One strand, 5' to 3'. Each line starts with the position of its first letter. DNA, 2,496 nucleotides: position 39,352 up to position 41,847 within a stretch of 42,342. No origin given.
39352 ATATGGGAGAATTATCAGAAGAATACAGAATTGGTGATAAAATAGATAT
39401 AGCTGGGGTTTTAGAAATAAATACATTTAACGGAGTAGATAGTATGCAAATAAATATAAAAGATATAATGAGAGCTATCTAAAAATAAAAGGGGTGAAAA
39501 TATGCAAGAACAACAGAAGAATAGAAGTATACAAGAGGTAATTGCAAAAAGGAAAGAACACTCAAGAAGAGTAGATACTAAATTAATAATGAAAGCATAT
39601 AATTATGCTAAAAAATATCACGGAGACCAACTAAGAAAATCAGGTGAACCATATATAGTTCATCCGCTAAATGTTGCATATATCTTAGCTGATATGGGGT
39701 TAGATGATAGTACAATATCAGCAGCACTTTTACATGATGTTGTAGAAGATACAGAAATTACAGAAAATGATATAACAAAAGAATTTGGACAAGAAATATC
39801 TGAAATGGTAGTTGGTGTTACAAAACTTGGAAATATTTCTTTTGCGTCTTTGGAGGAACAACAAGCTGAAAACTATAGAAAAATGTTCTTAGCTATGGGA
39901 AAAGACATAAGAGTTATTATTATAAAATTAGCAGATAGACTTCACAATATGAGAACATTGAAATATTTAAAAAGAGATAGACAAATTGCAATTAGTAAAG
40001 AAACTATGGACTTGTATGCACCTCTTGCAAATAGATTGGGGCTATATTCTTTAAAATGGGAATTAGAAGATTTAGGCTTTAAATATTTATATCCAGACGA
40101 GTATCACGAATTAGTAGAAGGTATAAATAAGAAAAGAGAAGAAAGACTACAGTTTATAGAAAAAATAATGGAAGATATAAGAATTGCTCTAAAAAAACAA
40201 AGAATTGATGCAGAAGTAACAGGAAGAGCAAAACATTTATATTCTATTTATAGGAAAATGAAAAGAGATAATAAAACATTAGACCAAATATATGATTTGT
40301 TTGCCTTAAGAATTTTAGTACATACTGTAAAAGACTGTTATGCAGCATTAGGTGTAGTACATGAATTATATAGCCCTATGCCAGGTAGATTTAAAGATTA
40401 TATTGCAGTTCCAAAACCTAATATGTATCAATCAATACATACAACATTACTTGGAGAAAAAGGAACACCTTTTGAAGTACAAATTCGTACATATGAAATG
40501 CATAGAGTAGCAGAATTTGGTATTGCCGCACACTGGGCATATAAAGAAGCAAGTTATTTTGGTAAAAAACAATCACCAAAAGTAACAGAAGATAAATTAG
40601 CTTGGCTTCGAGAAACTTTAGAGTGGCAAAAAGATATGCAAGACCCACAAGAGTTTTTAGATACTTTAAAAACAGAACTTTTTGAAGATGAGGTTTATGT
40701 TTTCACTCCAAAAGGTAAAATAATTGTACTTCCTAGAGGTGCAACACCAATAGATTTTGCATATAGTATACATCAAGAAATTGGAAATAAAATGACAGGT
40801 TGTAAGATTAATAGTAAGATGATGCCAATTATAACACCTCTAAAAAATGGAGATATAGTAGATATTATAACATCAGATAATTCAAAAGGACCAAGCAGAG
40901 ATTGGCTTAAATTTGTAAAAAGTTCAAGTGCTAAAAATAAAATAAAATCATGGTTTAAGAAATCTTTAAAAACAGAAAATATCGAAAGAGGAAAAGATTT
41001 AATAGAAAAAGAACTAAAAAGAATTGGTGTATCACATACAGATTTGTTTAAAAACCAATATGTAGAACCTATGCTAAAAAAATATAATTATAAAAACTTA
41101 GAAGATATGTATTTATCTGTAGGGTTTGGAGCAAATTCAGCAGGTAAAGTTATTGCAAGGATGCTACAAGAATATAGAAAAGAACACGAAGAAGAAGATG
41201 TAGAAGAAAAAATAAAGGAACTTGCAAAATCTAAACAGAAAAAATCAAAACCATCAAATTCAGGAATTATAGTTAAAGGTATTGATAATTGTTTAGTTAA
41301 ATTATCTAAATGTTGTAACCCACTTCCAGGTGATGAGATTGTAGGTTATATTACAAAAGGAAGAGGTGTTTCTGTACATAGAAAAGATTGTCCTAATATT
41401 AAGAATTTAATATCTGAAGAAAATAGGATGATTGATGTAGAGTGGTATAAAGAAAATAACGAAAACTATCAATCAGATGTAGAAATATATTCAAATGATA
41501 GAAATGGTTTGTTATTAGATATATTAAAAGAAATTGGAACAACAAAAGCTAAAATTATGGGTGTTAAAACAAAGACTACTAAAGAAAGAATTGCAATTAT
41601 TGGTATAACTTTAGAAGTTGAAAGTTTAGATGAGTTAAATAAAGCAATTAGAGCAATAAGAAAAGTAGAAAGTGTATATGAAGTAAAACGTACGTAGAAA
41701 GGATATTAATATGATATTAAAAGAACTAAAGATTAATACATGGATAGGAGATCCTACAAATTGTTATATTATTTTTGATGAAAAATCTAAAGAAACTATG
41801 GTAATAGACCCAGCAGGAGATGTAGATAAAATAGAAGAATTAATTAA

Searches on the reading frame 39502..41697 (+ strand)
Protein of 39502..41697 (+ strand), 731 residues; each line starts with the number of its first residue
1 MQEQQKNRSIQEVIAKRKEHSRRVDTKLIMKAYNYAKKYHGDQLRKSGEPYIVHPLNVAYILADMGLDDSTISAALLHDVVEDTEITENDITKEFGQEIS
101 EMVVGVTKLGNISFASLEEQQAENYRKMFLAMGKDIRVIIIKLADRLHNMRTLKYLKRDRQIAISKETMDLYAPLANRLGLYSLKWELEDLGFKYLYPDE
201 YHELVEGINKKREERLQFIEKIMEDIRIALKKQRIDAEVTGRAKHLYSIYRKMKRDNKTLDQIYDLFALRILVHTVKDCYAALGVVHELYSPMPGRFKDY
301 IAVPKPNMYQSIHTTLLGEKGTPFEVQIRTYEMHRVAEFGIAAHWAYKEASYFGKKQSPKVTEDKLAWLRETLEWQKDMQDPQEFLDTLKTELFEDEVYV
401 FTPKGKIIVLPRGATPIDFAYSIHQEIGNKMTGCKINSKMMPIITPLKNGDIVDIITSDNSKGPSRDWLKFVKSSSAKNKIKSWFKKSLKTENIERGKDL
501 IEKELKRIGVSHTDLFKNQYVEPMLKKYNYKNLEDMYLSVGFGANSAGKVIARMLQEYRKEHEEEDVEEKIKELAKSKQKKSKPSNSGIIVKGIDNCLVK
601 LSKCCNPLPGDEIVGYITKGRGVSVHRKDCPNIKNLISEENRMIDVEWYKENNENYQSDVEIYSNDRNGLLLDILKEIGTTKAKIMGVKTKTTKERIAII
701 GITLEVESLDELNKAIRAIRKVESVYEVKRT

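Call 55: search_protein_families(library=pfam, proteins=[window:39502-41697:+], max_evalue=0.00001)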
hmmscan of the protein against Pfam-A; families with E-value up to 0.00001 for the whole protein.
window:39502-41697:+ (731 aa): 6 families
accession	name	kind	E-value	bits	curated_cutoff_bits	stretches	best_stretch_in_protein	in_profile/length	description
PF13328.12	HD_4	-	9.4e-51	172.1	27.2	1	32-181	1-155/156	HD domain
PF04607.23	RelA_SpoT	-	3.4e-43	146.9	27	1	241-350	1-111/113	Region found in RelA / SpoT proteins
PF02824.27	TGS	-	1.4e-20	73.5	22.2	1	398-457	1-60/60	TGS domain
PF13291.12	ACT_4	-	1.7e-18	67.5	27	1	653-730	2-80/80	ACT domain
PF01966.28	HD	-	2.6e-14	54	22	1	52-150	2-116/116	HD domain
PF19296.4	RelA_AH_RIS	-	1.3e-11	45.3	23.8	1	477-640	9-182/185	RelA/SpoT, AH and RIS domains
